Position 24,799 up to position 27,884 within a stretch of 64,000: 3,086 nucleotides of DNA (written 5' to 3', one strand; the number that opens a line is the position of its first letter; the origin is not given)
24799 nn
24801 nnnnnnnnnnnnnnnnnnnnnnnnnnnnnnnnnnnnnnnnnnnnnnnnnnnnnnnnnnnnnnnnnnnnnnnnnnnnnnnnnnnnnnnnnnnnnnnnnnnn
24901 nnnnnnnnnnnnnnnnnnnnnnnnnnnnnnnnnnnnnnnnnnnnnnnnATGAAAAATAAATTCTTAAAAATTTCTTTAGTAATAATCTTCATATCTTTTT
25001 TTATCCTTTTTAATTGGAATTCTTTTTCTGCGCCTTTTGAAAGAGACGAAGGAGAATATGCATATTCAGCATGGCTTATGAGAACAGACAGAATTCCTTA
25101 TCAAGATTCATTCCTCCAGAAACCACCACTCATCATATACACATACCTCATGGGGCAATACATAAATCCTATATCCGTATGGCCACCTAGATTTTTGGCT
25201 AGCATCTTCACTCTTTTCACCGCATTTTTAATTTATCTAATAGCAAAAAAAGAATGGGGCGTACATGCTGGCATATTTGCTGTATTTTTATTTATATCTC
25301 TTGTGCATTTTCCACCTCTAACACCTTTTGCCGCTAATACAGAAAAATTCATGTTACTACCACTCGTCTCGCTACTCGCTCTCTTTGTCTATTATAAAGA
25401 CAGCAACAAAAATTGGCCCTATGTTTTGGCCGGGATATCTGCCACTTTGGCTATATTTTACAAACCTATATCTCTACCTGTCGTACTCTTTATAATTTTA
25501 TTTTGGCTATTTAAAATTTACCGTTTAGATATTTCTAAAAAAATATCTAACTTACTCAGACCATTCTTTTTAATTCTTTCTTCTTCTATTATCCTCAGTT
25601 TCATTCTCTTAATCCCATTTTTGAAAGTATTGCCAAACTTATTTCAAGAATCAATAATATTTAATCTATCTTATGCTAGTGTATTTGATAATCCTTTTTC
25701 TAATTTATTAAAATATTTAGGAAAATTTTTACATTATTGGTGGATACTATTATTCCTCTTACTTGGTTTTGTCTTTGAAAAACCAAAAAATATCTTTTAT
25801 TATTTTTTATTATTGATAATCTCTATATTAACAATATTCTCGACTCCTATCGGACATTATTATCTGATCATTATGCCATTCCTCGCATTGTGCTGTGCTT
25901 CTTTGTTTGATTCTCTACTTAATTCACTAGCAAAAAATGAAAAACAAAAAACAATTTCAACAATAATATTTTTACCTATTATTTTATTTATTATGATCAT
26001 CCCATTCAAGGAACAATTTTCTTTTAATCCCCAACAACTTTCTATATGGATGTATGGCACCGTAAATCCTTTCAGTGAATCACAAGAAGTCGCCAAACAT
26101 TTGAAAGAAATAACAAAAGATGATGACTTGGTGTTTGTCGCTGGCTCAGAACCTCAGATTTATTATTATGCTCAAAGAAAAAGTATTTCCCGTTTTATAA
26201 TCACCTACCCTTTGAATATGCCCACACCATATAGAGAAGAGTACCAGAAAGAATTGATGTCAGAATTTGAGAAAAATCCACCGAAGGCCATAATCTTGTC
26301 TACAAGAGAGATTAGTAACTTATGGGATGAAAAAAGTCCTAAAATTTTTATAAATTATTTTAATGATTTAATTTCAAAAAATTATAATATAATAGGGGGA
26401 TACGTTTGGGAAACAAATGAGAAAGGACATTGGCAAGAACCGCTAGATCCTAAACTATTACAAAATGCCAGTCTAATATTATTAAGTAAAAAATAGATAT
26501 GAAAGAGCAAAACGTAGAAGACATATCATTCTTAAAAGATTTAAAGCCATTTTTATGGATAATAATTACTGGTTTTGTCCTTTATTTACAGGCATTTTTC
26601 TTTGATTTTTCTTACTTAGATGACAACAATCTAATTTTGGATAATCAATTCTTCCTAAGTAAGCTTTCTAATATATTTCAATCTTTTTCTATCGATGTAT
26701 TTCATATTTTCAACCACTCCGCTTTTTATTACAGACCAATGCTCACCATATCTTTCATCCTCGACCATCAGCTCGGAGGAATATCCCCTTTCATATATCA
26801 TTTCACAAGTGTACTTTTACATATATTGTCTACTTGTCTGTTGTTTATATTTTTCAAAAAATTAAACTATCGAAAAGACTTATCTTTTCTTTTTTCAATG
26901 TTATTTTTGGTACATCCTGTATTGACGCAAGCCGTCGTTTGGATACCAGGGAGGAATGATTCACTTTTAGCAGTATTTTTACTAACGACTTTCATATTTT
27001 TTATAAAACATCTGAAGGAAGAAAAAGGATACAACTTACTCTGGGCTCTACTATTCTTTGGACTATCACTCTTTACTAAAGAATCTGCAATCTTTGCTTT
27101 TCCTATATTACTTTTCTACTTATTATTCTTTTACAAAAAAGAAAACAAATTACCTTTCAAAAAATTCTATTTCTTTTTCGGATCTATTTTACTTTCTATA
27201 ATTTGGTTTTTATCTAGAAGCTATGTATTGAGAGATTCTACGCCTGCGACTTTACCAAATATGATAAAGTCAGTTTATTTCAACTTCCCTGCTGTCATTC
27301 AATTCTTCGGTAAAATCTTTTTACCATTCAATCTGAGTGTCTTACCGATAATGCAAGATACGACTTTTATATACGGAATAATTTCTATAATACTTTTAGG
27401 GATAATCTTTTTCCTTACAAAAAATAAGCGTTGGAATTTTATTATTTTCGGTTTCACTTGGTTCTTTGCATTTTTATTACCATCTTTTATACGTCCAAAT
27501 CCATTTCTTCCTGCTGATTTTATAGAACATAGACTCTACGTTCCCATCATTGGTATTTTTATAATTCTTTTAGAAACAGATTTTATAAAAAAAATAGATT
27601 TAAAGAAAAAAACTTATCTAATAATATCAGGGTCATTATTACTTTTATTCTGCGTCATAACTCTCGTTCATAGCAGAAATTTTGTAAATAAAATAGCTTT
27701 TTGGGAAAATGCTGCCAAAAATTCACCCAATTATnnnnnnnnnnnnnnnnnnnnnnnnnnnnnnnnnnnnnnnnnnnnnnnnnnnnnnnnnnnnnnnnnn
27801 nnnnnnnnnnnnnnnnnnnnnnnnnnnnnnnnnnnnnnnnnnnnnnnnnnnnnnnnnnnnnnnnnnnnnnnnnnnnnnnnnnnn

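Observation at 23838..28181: Three-component lipid-linked glycosylation module (GtrA + GT2 + two GT-C enzymes, one with TPRs) upstream of the surface locus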

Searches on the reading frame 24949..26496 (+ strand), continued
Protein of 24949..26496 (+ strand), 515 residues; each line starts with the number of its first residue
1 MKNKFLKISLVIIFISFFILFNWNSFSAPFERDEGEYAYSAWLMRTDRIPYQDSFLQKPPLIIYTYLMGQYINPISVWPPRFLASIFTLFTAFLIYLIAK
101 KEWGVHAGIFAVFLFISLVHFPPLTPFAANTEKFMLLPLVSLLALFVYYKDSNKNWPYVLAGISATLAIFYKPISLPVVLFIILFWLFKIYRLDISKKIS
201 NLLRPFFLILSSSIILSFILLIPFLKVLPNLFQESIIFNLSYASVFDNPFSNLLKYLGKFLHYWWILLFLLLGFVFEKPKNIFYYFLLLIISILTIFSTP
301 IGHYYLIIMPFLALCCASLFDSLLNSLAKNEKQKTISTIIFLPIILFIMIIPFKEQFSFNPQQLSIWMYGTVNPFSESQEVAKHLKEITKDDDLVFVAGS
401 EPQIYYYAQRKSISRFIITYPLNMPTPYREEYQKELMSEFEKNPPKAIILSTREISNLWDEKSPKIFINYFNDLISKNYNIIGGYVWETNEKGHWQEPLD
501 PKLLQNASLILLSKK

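Call 34: fold_search(model_id=the predicted structure, library=pdb)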
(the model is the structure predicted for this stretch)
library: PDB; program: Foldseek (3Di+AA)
matches with E <= 10: 231; with E <= 0.001: 17
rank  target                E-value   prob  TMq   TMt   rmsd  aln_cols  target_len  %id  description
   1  5f15                  2.2e-06  1.00  0.62  0.59  10.1       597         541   10  Crystal Structure of ArnT from Cupriavidus metallidurans bound to Undecaprenyl phosphate (released 2016-02-17)
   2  6ezn_F                2.3e-06  1.00  0.55  0.46  12.6       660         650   13  Cryo-EM structure of the yeast oligosaccharyltransferase (OST) complex (released 2018-01-17)
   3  7e9s_A                3.3e-06  1.00  0.48  0.32  12.6       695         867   12  Archaeal oligosaccharyltransferase AglB from Archaeoglobus fulgidus in complex with an inhibitory peptide and a dolich (released 2021-09-08)
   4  6gxc_A                4.4e-06  1.00  0.52  0.40  12.0       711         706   14  Bacterial oligosaccharyltransferase PglB in complex with an inhibitory peptide and a reactive lipid-linked oligosaccha (released 2018-11-14)
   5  8agb_A                8.7e-06  1.00  0.56  0.47  12.6       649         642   13  Structure of yeast oligosaccharylransferase complex with lipid-linked oligosaccharide bound (released 2022-12-07)
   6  8pn9_A                9.1e-06  1.00  0.54  0.44  14.5       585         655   12  Structure of human oligosaccharyltransferase OST-A complex bound to NGI-1 (released 2024-05-08)
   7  5ezm                  1.2e-05  1.00  0.60  0.58   9.6       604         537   11  Crystal Structure of ArnT from Cupriavidus metallidurans in the apo state (released 2016-02-17)
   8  3waj                  1.7e-05  1.00  0.47  0.33  14.6       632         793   12  Crystal structure of the Archaeoglobus fulgidus oligosaccharyltransferase (O29867_ARCFU) complex with Zn and sulfate (released 2013-10-30)
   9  9s6t_A                2.0e-05  1.00  0.53  0.56   8.5       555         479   11  Ternary cryo-EM structure of chicken ALG12 with Dol25-PP-GlcNAc2Man7, Dol25-P-Man, and Fab (released 2026-03-18)
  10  3wak                  2.8e-05  1.00  0.48  0.32  14.9       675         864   12  Crystal structure of the Archaeoglobus fulgidus oligosaccharyltransferase (O29867_ARCFU) in the apo form (released 2013-10-30)
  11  3rce_A                3.0e-05  1.00  0.52  0.41  11.9       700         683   12  Bacterial oligosaccharyltransferase PglB (released 2011-06-15)
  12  6c26_A                3.1e-05  1.00  0.56  0.46  13.3       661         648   12  The Cryo-EM structure of a eukaryotic oligosaccharyl transferase complex (released 2018-01-31)
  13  8b6l_I                6.1e-05  1.00  0.51  0.40  15.7       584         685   12  Subtomogram average of the human Sec61-TRAP-OSTA-translocon (released 2022-12-07)
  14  9n9j_I                1.5e-04  1.00  0.51  0.40  16.3       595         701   10  Structure of a GRP94 folding intermediate engaged with a CCDC134- and FKBP11-bound secretory translocon (released 2025-11-19)
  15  6s7t_A                1.6e-04  1.00  0.52  0.40  12.7       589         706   10  Cryo-EM structure of human oligosaccharyltransferase complex OST-B (released 2019-12-18)
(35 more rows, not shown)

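Call 66: search_protein_families(library=pfam, proteins=[L002:228-1904:+], max_evalue=10)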
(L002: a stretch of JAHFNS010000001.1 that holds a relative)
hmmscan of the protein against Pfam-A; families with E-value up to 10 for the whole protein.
L002:228-1904:+ (558 aa): 0 families

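Call 74: search_protein_representatives(alignment_id=A1)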
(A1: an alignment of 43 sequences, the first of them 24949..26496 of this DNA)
Query: 43 sequences, 514 profile positions. Proteins with E-value up to 0.001 (for the whole library): 20265; up to 1e-10: 9524; up to 1e-30: 2336. The best 150 are listed.
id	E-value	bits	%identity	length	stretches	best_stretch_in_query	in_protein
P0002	7.0e-225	764.0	-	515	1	1-513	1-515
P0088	4.6e-208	708.5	-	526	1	2-513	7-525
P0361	3.2e-207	705.7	-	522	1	7-511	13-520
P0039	2.9e-204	696.0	-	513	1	7-513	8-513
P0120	9.9e-198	674.4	-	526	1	6-513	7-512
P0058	1.8e-197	673.6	-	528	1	6-511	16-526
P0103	4.2e-197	672.4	-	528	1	5-513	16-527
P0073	7.4e-196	668.2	-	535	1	8-513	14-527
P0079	1.0e-194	664.5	-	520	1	3-513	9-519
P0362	4.1e-194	662.5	-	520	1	3-513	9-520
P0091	2.1e-190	650.3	-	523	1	3-513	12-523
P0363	5.2e-190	649.0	-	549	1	6-512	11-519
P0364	1.8e-188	643.9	-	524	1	2-513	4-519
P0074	2.7e-186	636.7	-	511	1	7-513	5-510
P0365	5.0e-184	629.2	-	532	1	6-512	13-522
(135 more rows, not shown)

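Call 78: search_protein_families(library=pfam, proteins=[L007:4989-6659:+, L061:2276-3088:+, L019:6327-7211:+, L026:5728-7110:-, L042:7202-7831:-, L057:3069-5927:-, L050:11969-14704:+], max_evalue=0.001)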
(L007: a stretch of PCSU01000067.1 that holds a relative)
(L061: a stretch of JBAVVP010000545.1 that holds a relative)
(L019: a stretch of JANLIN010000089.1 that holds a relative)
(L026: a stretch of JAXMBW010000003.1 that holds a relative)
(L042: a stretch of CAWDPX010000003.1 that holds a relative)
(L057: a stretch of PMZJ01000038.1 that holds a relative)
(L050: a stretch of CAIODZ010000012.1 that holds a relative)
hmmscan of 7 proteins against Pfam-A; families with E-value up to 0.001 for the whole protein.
L007:4989-6659:+ (556 aa): 0 families

L061:2276-3088:+ (271 aa): 2 families
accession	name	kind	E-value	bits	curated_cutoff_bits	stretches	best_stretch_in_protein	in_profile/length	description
PF00005.33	ABC_tran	-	2.4e-30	106.4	25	1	26-167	1-136/137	ABC transporter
PF13304.12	AAA_21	-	2.4e-14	54.5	27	1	130-198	228-299/304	AAA domain, putative AbiEii toxin, Type IV TA system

L019:6327-7211:+ (294 aa): 7 families
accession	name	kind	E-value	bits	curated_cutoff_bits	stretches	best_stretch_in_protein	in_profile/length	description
PF13489.12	Methyltransf_23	-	4e-27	95.4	27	1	85-232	16-162/164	Methyltransferase domain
PF08241.18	Methyltransf_11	-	9.7e-16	58.6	21.2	1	97-187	1-95/95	Methyltransferase domain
PF13649.12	Methyltransf_25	-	2.5e-11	44.5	27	1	97-183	2-97/97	Methyltransferase domain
PF08242.18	Methyltransf_12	-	4.2e-09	37.5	30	1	97-185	1-98/98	Methyltransferase domain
PF13847.12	Methyltransf_31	-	2.1e-07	31.2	27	1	93-194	4-117/145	Methyltransferase domain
PF01555.25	N6_N4_Mtase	-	0.00018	22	26.7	0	169-247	33-100/221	DNA methylase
PF02353.26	CMAS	-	0.00049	19.9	27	1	61-187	34-164/273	Mycolic acid cyclopropane synthetase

L026:5728-7110:- (460 aa): 2 families
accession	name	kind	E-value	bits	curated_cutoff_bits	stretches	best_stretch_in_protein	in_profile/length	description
PF02518.31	HATPase_c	-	9.4e-22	78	26.4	1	349-452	3-110/111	Histidine kinase-, DNA gyrase B-, and HSP90-like ATPase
PF00512.31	HisKA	-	2e-12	47.4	26.9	1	244-302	5-63/66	His Kinase A (phospho-acceptor) domain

L042:7202-7831:- (209 aa): 3 families
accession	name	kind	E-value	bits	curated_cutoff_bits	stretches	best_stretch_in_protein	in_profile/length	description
PF00117.34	GATase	-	1.4e-23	84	22.8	1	7-204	2-187/190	Glutamine amidotransferase class-I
PF07685.20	GATase_3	-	7.9e-08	32.6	27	1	27-109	25-115/196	CobB/CobQ-like glutamine amidotransferase domain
PF01174.25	SNO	-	5.1e-05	23.7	27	0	13-91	6-84/188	SNO glutamine amidotransferase family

L057:3069-5927:- (952 aa): 6 families
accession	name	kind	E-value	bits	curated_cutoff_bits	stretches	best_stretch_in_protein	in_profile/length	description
PF00133.28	tRNA-synt_1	-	3.2e-125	418.6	22.7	1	34-672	4-413/414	tRNA synthetases class I (I, L, M and V)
PF08264.19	Anticodon_1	-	7.5e-32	110.7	25.1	1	717-873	1-147/148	Anticodon-binding domain of tRNA ligase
PF09334.17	tRNA-synt_1g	-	7.1e-20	71.6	20.1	1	62-204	8-135/391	tRNA synthetases class I (M)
PF06827.20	zf-FPG_IleRS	-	8.8e-08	32.3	21.3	1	920-946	2-28/30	Zinc finger found in FPG and IleRS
PF01406.26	tRNA-synt_1e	-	2.5e-07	30.8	27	1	623-680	242-299/301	tRNA synthetases class I (C) catalytic domain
PF13603.12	tRNA-synt_1_2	-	9.8e-05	22.3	25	1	328-382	89-143/185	Leucyl-tRNA synthetase, editing domain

L050:11969-14704:+ (911 aa): 5 families
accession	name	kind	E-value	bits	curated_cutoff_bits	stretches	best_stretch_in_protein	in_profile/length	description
PF00476.26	DNA_pol_A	-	7.3e-154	512.7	34.3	1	533-908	2-380/381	DNA polymerase family A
PF02739.22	5_3_exonuc_N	-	7e-52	175.9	34.3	1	5-168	2-163/164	5'-3' exonuclease, N-terminal resolvase-like domain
PF01367.25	5_3_exonuc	-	1.3e-31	109.3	40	1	171-264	2-96/97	5'-3' exonuclease, C-terminal SAM fold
PF01612.26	DNA_pol_A_exo1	-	1.6e-31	109.9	23.6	1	315-500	1-173/173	3'-5' exonuclease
PF22619.2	DNA_polI_exo1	-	2.6e-09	37.4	27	1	382-449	34-101/140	DNA polymerase I, ribonuclease H-like domain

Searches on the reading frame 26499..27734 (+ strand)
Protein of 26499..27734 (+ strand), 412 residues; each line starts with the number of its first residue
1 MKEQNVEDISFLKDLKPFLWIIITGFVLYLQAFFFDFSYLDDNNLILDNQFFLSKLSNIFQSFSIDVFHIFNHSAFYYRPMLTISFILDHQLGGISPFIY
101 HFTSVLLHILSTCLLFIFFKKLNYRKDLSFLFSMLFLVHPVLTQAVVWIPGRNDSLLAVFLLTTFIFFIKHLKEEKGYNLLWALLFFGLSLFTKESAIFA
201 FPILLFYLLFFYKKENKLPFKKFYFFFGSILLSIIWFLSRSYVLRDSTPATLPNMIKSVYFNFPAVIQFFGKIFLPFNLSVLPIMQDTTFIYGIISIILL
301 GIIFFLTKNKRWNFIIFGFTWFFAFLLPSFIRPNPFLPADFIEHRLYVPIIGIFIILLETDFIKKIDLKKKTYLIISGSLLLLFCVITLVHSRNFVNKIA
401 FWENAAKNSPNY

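Call 15: find_homologous_proteins(query=window:26499-27734:+, max_evalue=0.001)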
Query seq(412 aa) (412 aa): 1379 proteins with E <= 0.001 among 8000 candidates; the best 120 are listed.
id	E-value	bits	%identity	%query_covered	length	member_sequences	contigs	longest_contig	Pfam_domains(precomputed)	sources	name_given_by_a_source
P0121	6.8e-261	884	100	100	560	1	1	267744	PF13431.13,PF13414.13,PF13176.13,PF13428.13,PF13374.13,PF14559.13,PF00515.35,PF13424.13,PF13432.13,PF13181.13,PF07719.24,PF13231.13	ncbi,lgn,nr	ncbi:MAG: tetratricopeptide repeat protein [Burkholderiales bacterium]|nr:tetratricopeptide repeat p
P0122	5.6e-248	841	94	100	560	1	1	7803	PF14559.13,PF13431.13,PF13414.13,PF00515.35,PF13424.13,PF13432.13,PF13428.13,PF13181.13,PF07719.24,PF13231.13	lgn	-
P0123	1.1e-194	666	75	100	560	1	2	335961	PF13431.13,PF13414.13,PF00515.35,PF13424.13,PF13432.13,PF07719.24,PF13231.13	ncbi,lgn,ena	-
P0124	5.4e-180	617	69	100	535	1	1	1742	PF13431.13,PF13414.13,PF02366.25,PF00515.35,PF13424.13,PF13432.13,PF13181.13,PF07719.24,PF13231.13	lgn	-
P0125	1.5e-179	616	72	96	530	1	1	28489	PF13431.13,PF13414.13,PF00515.35,PF13424.13,PF13432.13,PF13181.13,PF07719.24,PF13231.13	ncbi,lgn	-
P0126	7.2e-178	610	69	100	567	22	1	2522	PF14559.13,PF13431.13,PF13414.13,PF00515.35,PF13424.13,PF13432.13,PF13428.13,PF13181.13,PF07719.24,PF13231.13,PF13374.13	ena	-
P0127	2.1e-177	609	72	97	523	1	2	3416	PF14559.13,PF13431.13,PF13414.13,PF00515.35,PF13424.13,PF13432.13,PF13428.13,PF13181.13,PF07719.24,PF13231.13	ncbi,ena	-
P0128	2.4e-177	609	71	100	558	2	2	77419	PF13431.13,PF13414.13,PF00515.35,PF13424.13,PF13432.13,PF13181.13,PF07719.24,PF13231.13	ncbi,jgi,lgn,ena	ncbi:MAG: tetratricopeptide repeat protein [Candidatus Paceibacterota bacterium]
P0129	3.4e-176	605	67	99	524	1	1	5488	PF14559.13,PF13431.13,PF13414.13,PF00515.35,PF13424.13,PF13432.13,PF13428.13,PF13181.13,PF07719.24,PF13231.13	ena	-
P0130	9.0e-173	594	69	100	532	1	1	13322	PF14559.13,PF13431.13,PF13414.13,PF00515.35,PF13424.13,PF13432.13,PF13428.13,PF13181.13,PF07719.24,PF13231.13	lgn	-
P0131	8.5e-172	590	67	100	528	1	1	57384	PF25063.1,PF13431.13,PF13414.13,PF13428.13,PF13374.13,PF14559.13,PF00515.35,PF13424.13,PF13432.13,PF13181.13,PF07719.24,PF13231.13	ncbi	-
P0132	1.2e-171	590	71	98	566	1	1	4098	PF25063.1,PF13431.13,PF23914.2,PF13414.13,PF13176.13,PF13428.13,PF13374.13,PF14559.13,PF00515.35,PF13424.13,PF13432.13,PF13181.13,PF07719.24,PF13231.13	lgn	-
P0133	2.2e-171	589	69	100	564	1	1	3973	PF13431.13,PF13414.13,PF13176.13,PF13428.13,PF13374.13,PF14559.13,PF00515.35,PF13424.13,PF13432.13,PF13181.13,PF07719.24,PF13231.13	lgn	-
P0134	3.3e-171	588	68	100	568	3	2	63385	PF14559.13,PF13431.13,PF13414.13,PF00515.35,PF13424.13,PF13432.13,PF13428.13,PF13181.13,PF07719.24,PF13231.13,PF13374.13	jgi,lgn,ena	-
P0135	4.0e-171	588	67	100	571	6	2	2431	PF14559.13,PF13431.13,PF13414.13,PF00515.35,PF13424.13,PF13432.13,PF13428.13,PF13181.13,PF07719.24,PF13231.13,PF13374.13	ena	-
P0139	1.5e-167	576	67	98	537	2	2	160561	PF13431.13,PF13414.13,PF02366.25,PF00515.35,PF13424.13,PF13432.13,PF13428.13,PF13181.13,PF07719.24,PF13231.13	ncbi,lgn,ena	ncbi:MAG: tetratricopeptide repeat protein [Minisyncoccia bacterium]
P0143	3.3e-166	572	68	96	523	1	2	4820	PF14559.13,PF24575.2,PF13414.13,PF02366.25,PF00515.35,PF13424.13,PF13432.13,PF13181.13,PF07719.24,PF13231.13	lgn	-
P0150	1.5e-162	560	66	98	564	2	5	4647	PF13431.13,PF13414.13,PF02366.25,PF00515.35,PF13424.13,PF13432.13,PF13428.13,PF13181.13,PF07719.24,PF13231.13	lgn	-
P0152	3.4e-160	552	70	95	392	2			PF02366.25,PF13231.13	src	-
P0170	1.0e-148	514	60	99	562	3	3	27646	PF13431.13,PF13414.13,PF02366.25,PF13176.13,PF13428.13,PF13374.13,PF14559.13,PF24575.2,PF00515.35,PF13424.13,PF13432.13,PF13181.13,PF07719.24,PF13231.13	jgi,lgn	-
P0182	7.2e-141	488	56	100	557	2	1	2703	PF25063.1,PF13431.13,PF13414.13,PF02366.25,PF13176.13,PF13428.13,PF13374.13,PF14559.13,PF00515.35,PF13424.13,PF13432.13,PF13181.13,PF07719.24,PF13174.13,PF13231.13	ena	-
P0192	1.6e-129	451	54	100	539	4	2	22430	PF13431.13,PF13414.13,PF02366.25,PF13428.13,PF13374.13,PF14559.13,PF00515.35,PF13424.13,PF13432.13,PF13181.13,PF07719.24,PF13174.13,PF13231.13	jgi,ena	-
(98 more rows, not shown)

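Call 66: search_protein_families(library=pfam, proteins=[window:26499-27710:+], max_evalue=10)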
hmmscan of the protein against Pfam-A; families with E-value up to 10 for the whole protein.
window:26499-27710:+ (404 aa): 2 families
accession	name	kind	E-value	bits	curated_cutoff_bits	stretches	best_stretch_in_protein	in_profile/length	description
PF13231.12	PMT_2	-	1.9e-08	35.2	26.1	1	92-236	16-160/160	Dolichyl-phosphate-mannose-protein mannosyltransferase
PF20303.3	YLATT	-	0.98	9.7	26.7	1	351-399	48-91/107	YEATS-Like-Associating Three TM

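Call 81: find_encoding_contigs(protein=P0123, flank=10000, max_places=3)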
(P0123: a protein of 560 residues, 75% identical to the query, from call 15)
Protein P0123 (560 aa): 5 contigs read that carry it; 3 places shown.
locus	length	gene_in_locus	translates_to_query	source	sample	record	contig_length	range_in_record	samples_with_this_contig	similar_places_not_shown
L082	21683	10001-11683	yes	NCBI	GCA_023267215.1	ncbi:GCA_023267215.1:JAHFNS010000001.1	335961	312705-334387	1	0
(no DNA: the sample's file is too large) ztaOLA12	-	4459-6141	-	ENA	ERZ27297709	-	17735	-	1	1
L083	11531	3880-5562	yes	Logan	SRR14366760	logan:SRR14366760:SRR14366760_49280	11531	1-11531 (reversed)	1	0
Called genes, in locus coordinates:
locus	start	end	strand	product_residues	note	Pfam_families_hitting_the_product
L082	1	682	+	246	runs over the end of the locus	PF00535:Glycos_transf_2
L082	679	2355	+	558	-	-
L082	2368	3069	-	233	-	PF00535:Glycos_transf_2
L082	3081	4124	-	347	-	PF01370:Epimerase, PF02719:Polysacc_synt_2 (weak), PF04321:RmlD_sub_bind, PF16363:GDP_Man_Dehyd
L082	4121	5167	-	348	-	PF01370:Epimerase, PF04321:RmlD_sub_bind, PF05368:NmrA (faint), PF16363:GDP_Man_Dehyd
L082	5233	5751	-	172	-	PF00293:NUDIX (weak)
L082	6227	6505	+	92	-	PF00190:Cupin_1 (weak), PF07883:Cupin_2, PF14667:Polysacc_synt_C (weak)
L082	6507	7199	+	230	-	PF01370:Epimerase (faint)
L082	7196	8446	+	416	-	PF08421:Methyltransf_13, PF13489:Methyltransf_23, PF08241:Methyltransf_11 (weak), PF08484:Methyltransf_14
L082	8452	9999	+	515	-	-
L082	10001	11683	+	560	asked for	PF13231:PMT_2 (weak), PF13432:TPR_16 (faint), PF13414:TPR_11 (faint), PF13431:TPR_17 (faint), PF07719:TPR_2 (faint), PF13424:TPR_12 (faint), PF00515:TPR_1 (weak)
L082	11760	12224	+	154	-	-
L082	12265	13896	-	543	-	PF06418:CTP_synth_N, PF00117:GATase, PF07722:Peptidase_C26 (weak)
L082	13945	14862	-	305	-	PF18075:FtsX_ECD, PF02687:FtsX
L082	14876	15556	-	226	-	PF02463:SMC_N (faint), PF00005:ABC_tran, PF00931:NB-ARC (faint), PF13304:AAA_21 (faint)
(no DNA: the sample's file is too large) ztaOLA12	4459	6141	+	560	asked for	PF13231:PMT_2 (weak), PF13432:TPR_16 (faint), PF13414:TPR_11 (faint), PF13431:TPR_17 (faint), PF07719:TPR_2 (faint), PF13424:TPR_12 (faint), PF00515:TPR_1 (weak)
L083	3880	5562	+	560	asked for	PF13231:PMT_2 (weak), PF13432:TPR_16 (faint), PF13414:TPR_11 (faint), PF13431:TPR_17 (faint), PF07719:TPR_2 (faint), PF13424:TPR_12 (faint), PF00515:TPR_1 (weak)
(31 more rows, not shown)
